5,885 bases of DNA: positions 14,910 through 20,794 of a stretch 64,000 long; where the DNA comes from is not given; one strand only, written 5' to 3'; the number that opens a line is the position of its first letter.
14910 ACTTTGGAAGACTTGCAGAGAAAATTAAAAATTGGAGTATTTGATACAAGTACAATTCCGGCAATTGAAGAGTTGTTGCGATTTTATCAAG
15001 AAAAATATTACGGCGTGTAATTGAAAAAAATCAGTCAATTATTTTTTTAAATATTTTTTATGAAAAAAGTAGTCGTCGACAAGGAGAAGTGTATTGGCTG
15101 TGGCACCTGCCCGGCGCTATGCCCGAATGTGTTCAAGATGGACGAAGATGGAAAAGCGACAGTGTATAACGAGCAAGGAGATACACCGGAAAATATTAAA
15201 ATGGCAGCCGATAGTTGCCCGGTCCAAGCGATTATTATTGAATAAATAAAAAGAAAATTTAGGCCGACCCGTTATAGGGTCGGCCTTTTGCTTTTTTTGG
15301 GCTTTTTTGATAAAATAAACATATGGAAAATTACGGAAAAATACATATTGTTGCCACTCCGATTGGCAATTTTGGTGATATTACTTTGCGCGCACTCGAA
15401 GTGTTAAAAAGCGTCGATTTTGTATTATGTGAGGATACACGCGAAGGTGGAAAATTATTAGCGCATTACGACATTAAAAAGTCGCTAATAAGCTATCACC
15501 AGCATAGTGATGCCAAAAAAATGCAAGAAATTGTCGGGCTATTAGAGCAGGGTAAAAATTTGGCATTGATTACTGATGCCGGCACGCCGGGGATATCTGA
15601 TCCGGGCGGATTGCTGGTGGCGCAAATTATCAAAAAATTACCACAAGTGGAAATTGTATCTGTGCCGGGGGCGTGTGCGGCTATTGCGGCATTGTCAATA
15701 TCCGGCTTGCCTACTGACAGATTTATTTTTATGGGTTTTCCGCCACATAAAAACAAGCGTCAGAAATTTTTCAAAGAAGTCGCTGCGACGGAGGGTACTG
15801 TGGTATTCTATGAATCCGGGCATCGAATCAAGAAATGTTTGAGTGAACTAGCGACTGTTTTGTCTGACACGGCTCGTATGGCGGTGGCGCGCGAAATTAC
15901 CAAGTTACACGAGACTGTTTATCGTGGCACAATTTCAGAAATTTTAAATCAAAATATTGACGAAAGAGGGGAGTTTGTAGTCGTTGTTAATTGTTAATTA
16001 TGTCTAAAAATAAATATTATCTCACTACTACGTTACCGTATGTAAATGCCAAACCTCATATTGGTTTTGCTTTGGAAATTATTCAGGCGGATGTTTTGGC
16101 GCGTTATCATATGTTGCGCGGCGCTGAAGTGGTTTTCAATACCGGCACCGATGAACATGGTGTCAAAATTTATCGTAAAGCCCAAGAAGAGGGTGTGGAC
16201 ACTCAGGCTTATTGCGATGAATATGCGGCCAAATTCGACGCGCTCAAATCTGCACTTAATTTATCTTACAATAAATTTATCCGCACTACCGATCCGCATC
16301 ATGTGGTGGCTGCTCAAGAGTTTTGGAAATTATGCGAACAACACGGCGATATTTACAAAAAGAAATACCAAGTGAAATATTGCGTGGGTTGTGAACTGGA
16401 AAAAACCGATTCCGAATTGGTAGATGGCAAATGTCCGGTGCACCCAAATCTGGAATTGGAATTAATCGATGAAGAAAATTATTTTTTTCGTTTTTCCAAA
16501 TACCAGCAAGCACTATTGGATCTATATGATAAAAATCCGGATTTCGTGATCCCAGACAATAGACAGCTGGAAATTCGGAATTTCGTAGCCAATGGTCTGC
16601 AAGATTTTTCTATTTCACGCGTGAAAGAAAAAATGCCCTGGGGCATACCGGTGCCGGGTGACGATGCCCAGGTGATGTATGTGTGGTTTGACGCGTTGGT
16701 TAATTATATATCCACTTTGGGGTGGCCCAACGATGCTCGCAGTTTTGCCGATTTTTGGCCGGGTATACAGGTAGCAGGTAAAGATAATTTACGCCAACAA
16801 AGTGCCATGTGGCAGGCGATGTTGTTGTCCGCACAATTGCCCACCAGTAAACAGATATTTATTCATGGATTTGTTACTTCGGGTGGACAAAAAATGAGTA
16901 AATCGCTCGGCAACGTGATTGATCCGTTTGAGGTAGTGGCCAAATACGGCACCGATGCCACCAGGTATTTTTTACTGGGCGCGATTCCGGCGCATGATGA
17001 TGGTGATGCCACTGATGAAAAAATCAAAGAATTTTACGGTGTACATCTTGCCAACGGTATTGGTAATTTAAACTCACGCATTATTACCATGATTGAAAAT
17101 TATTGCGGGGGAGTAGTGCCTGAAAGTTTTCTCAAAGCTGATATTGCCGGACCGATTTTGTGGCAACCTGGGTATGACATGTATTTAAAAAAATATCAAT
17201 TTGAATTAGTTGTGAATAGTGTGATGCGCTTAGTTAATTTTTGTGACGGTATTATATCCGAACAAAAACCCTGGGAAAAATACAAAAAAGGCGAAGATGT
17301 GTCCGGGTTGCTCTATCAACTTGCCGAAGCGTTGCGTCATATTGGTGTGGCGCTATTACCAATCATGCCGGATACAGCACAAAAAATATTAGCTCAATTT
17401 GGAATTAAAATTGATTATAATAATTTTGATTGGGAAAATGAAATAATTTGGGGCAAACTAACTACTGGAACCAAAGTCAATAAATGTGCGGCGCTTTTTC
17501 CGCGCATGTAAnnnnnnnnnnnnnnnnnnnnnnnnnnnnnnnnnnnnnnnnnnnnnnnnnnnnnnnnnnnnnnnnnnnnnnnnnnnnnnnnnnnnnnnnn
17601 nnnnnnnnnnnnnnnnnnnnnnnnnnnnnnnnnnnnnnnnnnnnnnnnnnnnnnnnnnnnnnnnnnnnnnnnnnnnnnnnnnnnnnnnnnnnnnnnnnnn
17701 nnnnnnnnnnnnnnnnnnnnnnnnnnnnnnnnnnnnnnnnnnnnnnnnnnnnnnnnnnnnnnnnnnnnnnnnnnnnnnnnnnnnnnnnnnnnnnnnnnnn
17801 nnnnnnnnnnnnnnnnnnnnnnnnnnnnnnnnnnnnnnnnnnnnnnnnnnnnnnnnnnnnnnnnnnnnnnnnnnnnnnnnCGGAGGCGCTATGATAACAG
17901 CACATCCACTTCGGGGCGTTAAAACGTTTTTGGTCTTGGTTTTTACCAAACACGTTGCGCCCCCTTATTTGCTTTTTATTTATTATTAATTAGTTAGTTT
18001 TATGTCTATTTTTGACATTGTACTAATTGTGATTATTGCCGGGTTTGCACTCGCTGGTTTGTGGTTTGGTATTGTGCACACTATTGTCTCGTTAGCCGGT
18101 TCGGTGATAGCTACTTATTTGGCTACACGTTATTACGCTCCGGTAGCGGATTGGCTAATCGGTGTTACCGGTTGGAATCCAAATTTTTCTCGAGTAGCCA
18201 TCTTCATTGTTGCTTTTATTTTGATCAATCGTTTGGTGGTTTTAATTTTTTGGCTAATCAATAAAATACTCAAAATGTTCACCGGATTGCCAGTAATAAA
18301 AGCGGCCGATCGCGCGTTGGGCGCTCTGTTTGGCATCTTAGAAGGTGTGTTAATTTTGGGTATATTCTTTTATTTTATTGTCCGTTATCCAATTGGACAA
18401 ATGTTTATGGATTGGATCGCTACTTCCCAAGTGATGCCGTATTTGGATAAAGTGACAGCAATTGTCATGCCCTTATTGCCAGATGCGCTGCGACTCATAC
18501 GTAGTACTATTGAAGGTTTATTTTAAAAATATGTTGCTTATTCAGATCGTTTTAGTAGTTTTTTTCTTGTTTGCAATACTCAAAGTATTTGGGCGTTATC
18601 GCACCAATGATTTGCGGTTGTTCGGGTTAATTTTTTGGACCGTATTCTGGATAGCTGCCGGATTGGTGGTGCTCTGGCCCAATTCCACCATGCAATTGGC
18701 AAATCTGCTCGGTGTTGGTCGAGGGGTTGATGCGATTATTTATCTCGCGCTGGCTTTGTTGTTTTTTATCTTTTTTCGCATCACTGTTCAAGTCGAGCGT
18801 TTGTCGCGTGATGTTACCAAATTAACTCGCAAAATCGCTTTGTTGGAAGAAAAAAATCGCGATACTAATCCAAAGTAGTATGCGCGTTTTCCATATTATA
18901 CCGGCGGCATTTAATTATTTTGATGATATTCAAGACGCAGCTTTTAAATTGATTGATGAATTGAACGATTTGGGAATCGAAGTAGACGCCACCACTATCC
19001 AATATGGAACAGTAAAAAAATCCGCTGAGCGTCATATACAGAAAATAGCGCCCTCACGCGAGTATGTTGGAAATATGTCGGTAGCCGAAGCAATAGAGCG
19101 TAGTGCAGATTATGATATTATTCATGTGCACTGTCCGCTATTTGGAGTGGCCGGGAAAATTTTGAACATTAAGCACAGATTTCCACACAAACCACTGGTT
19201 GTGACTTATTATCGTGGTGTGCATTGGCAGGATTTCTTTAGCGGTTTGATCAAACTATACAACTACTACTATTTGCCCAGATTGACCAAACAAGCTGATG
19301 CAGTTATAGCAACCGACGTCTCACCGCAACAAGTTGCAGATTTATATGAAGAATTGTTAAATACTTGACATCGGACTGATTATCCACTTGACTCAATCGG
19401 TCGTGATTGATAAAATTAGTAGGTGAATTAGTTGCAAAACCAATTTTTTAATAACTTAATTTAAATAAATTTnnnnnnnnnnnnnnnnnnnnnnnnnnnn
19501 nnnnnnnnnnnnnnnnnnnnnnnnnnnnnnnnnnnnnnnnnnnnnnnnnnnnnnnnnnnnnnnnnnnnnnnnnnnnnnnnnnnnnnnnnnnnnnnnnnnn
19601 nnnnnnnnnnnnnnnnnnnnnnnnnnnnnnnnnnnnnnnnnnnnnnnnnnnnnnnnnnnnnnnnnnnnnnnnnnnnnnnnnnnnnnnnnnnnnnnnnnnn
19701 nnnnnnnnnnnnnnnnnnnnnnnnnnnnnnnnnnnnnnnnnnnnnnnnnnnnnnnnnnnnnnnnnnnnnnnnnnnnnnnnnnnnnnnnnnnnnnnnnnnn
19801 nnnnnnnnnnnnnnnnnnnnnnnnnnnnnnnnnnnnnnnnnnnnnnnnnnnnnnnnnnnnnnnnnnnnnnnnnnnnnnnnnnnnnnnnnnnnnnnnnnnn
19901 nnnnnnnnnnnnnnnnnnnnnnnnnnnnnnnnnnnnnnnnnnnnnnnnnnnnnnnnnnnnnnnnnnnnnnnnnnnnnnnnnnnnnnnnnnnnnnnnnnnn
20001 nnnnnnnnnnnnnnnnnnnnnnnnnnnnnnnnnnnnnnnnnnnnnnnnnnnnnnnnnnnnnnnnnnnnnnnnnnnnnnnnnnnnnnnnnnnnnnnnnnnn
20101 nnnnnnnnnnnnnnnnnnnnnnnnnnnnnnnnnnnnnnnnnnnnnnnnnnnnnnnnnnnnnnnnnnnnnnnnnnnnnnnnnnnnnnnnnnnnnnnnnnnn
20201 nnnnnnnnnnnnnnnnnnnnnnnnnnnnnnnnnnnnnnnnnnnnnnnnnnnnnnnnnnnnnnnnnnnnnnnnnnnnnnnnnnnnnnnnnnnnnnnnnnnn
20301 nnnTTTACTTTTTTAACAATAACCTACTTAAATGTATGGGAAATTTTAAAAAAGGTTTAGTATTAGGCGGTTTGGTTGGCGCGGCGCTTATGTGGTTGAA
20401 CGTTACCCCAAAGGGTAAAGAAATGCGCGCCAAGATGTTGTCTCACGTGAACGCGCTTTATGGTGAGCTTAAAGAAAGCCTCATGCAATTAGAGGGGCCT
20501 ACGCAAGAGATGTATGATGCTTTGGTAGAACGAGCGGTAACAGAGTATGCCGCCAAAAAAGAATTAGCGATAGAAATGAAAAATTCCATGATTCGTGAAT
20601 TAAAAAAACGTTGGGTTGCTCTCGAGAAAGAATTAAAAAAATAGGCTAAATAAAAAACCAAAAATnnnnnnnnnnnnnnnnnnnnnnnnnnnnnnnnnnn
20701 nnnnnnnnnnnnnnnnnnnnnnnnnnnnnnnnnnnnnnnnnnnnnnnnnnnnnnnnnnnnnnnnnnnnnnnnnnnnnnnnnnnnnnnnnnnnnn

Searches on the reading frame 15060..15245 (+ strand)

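Call 70: search_protein_families(library=pfam, proteins=[window:15060-15245:+], max_evalue=0.0001)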
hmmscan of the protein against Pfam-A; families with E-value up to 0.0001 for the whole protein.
window:15060-15245:+ (61 aa): 9 families
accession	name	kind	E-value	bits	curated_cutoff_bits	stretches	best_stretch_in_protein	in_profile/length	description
PF13370.11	Fer4_13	-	7.3e-18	65.5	24.5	1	6-58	1-56/58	4Fe-4S single cluster domain of Ferredoxin I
PF13459.11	Fer4_15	-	1.8e-16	61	22.4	1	4-60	1-66/66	4Fe-4S single cluster domain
PF12838.12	Fer4_7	-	8.7e-07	29.8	27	0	10-57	1-52/52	4Fe-4S dicluster domain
PF00037.32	Fer4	-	4.5e-06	26.7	21.1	1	4-23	1-20/24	4Fe-4S binding domain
PF13237.11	Fer4_10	-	8.2e-06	26.1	25.5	1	3-34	1-23/53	4Fe-4S dicluster domain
PF14697.11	Fer4_21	-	1.8e-05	25.2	35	1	5-58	2-57/59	4Fe-4S dicluster domain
PF25160.1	LdpA_Fe-S-bd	-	3.5e-05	23.9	27.6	0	5-23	22-40/49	LdpA Fe-S cluster-binding domain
PF12797.12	Fer4_2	-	3.6e-05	23.9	24.5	1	3-22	2-21/22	4Fe-4S binding domain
PF12837.12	Fer4_6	-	8e-05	22.8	25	0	3-22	1-20/24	4Fe-4S binding domain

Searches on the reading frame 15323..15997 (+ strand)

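Call 66: search_protein_families(library=pfam, proteins=[window:15323-15997:+], max_evalue=0.0001)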
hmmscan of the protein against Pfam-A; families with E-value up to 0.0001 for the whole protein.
window:15323-15997:+ (224 aa): 1 family
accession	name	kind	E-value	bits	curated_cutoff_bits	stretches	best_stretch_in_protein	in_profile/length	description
PF00590.25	TP_methylase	-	9.6e-34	117.6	27.8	1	6-207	1-211/212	Tetrapyrrole (Corrin/Porphyrin) Methylases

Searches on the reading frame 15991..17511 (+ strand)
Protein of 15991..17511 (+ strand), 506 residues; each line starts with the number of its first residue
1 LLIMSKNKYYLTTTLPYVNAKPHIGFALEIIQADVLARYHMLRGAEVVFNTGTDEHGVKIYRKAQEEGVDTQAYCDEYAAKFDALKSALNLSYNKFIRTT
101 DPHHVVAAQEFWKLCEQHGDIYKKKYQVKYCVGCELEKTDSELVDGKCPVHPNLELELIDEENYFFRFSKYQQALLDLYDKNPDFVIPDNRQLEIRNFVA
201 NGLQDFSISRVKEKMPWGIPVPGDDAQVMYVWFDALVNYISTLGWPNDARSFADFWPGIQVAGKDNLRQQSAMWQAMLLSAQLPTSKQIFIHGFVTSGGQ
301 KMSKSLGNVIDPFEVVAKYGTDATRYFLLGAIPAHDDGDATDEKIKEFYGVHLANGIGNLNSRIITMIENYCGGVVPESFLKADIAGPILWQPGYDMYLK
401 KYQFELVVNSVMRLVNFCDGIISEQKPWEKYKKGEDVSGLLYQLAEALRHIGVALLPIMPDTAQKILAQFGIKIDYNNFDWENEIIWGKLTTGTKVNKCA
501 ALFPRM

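Call 66: search_protein_families(library=pfam, proteins=[window:15991-17511:+], max_evalue=0.0001)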
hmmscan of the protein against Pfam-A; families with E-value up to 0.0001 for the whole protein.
window:15991-17511:+ (506 aa): 4 families
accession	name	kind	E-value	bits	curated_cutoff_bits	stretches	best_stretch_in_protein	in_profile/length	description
PF09334.17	tRNA-synt_1g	-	1.5e-91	307.5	20.1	2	160-364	180-390/391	tRNA synthetases class I (M)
PF00133.28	tRNA-synt_1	-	1.1e-36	126.9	22.7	2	225-331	295-405/414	tRNA synthetases class I (I, L, M and V)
PF01406.26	tRNA-synt_1e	-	7e-14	52.3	27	2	17-125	18-125/301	tRNA synthetases class I (C) catalytic domain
PF08264.19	Anticodon_1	-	3.6e-06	27.4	25.1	1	397-471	17-94/148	Anticodon-binding domain of tRNA ligase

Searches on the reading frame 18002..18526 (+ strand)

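Call 66: search_protein_families(library=pfam, proteins=[window:18002-18526:+], max_evalue=0.0001)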
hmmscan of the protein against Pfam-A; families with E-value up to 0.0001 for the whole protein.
window:18002-18526:+ (174 aa): 1 family
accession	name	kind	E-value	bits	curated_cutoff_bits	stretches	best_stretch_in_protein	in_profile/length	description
PF02674.22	Colicin_V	-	1.6e-27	96.7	29.3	1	4-152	1-143/144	Colicin V production protein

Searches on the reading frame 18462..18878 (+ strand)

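Call 67: search_protein_families(library=pfam, proteins=[window:18462-18878:+], max_evalue=0.0001)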
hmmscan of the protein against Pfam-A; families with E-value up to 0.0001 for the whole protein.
window:18462-18878:+ (138 aa): 1 family
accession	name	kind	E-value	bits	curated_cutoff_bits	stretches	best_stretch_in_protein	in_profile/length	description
PF10066.14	DUF2304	-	3.2e-26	92.1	25.5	1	27-130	2-105/106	Uncharacterized conserved protein (DUF2304)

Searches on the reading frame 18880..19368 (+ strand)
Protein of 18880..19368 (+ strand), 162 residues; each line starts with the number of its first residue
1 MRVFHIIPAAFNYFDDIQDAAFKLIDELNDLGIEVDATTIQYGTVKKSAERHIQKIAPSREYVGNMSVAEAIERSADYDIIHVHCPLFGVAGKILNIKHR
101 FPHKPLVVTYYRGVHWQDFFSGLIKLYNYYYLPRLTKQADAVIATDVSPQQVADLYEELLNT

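Call 67: search_protein_families(library=pfam, proteins=[window:18880-19368:+], max_evalue=0.0001)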
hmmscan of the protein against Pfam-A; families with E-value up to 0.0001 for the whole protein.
window:18880-19368:+ (162 aa): 2 families
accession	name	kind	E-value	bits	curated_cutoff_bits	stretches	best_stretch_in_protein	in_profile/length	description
PF13439.12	Glyco_transf_4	-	1.3e-08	35.5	28.5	1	23-145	10-140/170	Glycosyltransferase Family 4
PF13579.12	Glyco_trans_4_4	-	8.3e-07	29.9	29.7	1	66-145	61-134/158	Glycosyl transferase 4-like domain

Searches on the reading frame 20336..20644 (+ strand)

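Call 67: search_protein_families(library=pfam, proteins=[window:20336-20644:+], max_evalue=0.0001)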
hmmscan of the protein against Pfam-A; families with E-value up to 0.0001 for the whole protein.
window:20336-20644:+ (102 aa): 1 family
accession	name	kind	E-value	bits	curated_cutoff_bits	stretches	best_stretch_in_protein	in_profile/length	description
PF12732.12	YtxH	-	1.8e-06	28.7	37.5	1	6-69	2-61/71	YtxH-like protein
